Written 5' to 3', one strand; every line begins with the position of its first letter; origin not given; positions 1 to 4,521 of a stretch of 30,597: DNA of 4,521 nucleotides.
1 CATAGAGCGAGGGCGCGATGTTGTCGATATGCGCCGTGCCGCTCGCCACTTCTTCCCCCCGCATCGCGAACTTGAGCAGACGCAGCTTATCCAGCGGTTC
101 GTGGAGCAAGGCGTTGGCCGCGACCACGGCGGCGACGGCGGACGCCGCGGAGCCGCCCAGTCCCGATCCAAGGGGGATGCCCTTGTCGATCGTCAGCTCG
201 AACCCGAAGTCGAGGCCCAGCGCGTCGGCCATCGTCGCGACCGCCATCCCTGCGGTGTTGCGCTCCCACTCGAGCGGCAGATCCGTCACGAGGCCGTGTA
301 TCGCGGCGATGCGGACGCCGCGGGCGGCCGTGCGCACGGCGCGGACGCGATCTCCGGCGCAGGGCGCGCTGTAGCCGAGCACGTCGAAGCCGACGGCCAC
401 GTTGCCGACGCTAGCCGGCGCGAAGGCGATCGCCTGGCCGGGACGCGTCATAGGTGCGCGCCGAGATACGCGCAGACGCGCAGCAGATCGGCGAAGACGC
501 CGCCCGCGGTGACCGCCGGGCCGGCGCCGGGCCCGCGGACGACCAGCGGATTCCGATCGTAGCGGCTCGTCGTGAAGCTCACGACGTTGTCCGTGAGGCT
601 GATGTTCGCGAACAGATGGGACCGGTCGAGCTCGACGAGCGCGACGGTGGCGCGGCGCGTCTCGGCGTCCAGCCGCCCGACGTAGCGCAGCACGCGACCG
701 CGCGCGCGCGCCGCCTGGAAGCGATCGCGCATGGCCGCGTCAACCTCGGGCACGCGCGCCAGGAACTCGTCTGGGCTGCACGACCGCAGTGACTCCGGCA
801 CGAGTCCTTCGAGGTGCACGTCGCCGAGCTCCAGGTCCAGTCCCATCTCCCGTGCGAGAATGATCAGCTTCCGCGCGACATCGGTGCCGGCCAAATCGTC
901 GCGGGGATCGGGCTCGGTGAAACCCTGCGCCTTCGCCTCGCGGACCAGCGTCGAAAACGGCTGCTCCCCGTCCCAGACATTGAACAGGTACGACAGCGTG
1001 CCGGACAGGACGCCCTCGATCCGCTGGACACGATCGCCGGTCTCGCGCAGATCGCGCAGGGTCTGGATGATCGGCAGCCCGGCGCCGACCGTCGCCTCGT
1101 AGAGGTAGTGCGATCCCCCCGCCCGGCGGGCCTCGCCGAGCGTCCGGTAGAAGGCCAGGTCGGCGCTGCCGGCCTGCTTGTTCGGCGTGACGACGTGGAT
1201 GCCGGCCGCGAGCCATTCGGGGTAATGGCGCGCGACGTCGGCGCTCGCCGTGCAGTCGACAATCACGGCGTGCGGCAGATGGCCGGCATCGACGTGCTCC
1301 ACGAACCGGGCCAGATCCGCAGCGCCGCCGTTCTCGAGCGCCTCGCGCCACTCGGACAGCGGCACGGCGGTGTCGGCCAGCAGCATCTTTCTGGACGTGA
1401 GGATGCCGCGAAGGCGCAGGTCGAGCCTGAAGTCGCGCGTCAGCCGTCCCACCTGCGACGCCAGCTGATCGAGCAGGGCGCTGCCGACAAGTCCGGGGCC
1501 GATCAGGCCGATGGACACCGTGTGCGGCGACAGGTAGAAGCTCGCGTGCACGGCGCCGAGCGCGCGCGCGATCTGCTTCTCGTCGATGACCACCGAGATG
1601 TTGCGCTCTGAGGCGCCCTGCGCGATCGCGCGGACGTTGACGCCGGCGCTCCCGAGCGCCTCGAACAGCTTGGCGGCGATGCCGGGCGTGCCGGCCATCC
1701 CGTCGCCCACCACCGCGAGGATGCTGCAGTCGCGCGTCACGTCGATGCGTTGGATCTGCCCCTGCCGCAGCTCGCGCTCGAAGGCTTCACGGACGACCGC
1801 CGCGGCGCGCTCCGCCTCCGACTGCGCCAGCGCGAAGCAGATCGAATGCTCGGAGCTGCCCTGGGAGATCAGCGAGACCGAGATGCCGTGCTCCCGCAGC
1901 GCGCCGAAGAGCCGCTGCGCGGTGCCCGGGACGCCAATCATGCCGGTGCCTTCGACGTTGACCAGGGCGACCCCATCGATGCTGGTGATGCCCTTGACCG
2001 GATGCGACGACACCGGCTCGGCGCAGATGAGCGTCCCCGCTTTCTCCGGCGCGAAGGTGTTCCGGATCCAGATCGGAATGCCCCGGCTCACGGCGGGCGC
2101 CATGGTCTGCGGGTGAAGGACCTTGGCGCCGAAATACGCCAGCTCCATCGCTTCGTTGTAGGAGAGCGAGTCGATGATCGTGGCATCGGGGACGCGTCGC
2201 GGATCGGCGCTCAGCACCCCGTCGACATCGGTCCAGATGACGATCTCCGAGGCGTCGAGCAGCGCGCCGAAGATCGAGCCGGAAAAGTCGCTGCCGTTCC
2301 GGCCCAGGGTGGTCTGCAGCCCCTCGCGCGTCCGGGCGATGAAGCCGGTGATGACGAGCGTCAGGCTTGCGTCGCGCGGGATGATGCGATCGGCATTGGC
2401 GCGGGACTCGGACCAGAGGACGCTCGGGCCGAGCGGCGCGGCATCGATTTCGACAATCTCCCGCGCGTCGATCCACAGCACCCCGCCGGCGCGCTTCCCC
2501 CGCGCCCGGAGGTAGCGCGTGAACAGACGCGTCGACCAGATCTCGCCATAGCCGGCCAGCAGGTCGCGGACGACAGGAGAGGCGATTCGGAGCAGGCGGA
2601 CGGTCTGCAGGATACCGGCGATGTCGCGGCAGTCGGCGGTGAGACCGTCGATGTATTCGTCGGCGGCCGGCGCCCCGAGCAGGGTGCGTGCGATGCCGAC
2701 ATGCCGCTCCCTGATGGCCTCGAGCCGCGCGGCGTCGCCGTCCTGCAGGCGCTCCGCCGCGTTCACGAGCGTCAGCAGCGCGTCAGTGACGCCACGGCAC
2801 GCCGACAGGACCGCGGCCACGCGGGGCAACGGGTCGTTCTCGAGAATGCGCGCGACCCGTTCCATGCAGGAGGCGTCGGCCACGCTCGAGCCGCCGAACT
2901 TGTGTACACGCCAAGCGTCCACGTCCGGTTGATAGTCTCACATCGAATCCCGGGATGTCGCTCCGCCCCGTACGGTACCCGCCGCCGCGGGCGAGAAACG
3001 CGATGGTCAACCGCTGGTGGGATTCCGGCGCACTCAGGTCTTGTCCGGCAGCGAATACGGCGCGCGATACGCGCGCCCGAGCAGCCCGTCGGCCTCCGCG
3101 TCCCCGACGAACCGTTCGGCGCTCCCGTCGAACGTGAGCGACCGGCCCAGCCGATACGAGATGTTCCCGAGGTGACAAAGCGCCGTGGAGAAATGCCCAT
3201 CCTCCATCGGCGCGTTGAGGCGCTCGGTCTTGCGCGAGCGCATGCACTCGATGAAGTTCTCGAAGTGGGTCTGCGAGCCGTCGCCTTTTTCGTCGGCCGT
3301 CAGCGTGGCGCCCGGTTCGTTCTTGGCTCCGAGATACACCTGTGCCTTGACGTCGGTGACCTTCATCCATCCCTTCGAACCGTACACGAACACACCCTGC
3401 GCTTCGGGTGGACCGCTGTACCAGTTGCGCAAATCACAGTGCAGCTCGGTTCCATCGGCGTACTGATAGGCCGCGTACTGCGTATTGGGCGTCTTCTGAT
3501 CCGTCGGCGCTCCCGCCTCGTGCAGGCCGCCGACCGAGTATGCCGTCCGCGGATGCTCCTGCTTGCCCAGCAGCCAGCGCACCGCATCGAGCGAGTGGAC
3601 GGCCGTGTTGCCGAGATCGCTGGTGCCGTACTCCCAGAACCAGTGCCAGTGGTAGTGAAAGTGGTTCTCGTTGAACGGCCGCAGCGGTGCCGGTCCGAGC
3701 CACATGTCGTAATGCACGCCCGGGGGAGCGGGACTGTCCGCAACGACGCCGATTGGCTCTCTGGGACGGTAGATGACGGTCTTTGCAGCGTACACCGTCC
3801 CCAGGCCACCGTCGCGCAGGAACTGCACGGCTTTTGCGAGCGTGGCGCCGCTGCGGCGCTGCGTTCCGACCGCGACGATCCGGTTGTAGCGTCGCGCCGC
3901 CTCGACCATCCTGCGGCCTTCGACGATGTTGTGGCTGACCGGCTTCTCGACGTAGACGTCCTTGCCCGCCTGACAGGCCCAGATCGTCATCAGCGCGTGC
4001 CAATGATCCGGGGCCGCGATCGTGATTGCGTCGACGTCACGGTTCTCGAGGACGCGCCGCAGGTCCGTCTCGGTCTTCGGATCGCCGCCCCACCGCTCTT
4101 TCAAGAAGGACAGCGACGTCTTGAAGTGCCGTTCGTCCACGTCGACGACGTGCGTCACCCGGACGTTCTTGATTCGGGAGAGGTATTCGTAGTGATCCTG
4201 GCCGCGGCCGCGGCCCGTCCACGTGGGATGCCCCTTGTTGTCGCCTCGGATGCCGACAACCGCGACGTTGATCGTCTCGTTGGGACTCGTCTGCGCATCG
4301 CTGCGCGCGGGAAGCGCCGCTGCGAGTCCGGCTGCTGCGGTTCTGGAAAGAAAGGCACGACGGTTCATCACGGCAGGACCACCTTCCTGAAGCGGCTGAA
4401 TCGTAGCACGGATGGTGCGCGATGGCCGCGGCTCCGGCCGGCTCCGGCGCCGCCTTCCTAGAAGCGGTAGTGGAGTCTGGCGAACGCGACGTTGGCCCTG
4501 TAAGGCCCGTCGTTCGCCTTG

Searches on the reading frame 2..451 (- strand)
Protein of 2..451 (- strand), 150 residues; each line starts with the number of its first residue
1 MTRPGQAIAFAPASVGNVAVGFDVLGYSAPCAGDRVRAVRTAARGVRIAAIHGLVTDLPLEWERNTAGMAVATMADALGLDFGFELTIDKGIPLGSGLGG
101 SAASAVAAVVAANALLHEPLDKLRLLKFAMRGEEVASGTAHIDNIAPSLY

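Call 6: search_protein_families(library=pfam, proteins=[window:2-451:-])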
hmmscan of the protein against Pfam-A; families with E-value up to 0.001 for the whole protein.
window:2-451:- (150 aa): 1 family
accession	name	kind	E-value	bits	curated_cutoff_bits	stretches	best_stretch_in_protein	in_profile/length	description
PF00288.32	GHMP_kinases_N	-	1e-19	71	22.3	1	68-150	4-85/87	GHMP kinases N terminal domain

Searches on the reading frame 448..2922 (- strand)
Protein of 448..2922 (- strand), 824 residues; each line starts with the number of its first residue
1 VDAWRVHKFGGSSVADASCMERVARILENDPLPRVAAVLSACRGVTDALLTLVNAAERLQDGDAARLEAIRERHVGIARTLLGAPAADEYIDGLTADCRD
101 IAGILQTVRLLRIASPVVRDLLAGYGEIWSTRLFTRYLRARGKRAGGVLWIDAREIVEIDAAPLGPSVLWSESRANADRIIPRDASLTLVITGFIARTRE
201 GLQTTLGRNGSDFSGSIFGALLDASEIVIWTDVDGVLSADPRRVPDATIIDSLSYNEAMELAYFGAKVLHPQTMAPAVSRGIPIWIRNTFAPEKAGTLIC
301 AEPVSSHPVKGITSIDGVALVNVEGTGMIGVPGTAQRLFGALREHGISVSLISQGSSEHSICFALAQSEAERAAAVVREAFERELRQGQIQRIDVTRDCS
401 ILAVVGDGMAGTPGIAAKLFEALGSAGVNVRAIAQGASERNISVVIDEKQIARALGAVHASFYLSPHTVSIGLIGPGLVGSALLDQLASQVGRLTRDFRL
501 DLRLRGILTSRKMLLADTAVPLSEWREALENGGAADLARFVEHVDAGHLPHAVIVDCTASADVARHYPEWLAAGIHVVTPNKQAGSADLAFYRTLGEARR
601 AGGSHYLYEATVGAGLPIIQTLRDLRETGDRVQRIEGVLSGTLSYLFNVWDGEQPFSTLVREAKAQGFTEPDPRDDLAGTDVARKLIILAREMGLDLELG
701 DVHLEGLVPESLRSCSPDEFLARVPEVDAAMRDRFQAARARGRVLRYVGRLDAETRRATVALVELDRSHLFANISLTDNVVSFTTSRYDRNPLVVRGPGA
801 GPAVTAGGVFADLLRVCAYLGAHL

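Call 6: search_protein_families(library=pfam, proteins=[window:448-2922:-])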
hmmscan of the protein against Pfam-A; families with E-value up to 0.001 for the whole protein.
window:448-2922:- (824 aa): 7 families
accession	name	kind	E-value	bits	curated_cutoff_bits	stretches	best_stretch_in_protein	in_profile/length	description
PF00742.24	Homoserine_dh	-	6.3e-50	169.8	22.9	1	617-814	1-173/173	Homoserine dehydrogenase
PF22468.2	ACT_9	-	2.9e-45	152.3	27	2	403-462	2-61/61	ACT domain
PF00696.33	AA_kinase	-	9.9e-43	147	24.9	1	5-288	3-234/234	Amino acid kinase family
PF13840.12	ACT_7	-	1.5e-20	73.2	27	2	396-459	3-64/65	ACT domain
PF03447.22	NAD_binding_3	-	1e-17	65.4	24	1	475-609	1-116/116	Homoserine dehydrogenase, NAD binding domain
PF01842.31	ACT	-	9.7e-16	57.7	27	2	405-460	3-63/66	ACT domain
PF13399.11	LytR_C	-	0.00026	22.3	22.2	0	411-456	11-63/86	LytR cell envelope-related transcriptional attenuator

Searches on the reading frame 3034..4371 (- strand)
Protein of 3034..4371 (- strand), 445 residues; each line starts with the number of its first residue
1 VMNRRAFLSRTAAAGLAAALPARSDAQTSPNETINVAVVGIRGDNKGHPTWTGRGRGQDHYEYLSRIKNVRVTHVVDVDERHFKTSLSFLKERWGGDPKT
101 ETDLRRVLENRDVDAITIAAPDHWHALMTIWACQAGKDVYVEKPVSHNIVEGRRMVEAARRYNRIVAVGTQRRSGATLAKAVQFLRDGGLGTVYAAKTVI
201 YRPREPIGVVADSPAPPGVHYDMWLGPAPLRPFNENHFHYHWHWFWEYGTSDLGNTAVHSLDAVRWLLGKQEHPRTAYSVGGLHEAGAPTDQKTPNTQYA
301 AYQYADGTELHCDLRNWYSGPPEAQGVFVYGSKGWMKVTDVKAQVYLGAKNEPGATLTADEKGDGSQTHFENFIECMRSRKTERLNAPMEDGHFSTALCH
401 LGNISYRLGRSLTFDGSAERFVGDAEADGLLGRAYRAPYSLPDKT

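Call 6: search_protein_families(library=pfam, proteins=[window:3034-4371:-])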
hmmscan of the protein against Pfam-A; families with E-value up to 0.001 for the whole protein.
window:3034-4371:- (445 aa): 4 families
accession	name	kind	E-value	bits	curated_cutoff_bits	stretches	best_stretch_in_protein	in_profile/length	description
PF19051.5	GFO_IDH_MocA_C2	-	8.7e-28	97.9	23.3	1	213-440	46-253/254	Oxidoreductase family, C-terminal alpha/beta domain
PF01408.29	GFO_IDH_MocA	-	1e-14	55.7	24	1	53-169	9-119/120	Oxidoreductase family, NAD-binding Rossmann fold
PF22725.1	GFO_IDH_MocA_C3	-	6.4e-08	33.1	27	1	239-336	32-123/124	GFO/IDH/MocA C-terminal domain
PF02894.22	GFO_IDH_MocA_C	-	0.00043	20.6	22.9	0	237-343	30-134/218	Oxidoreductase family, C-terminal alpha/beta domain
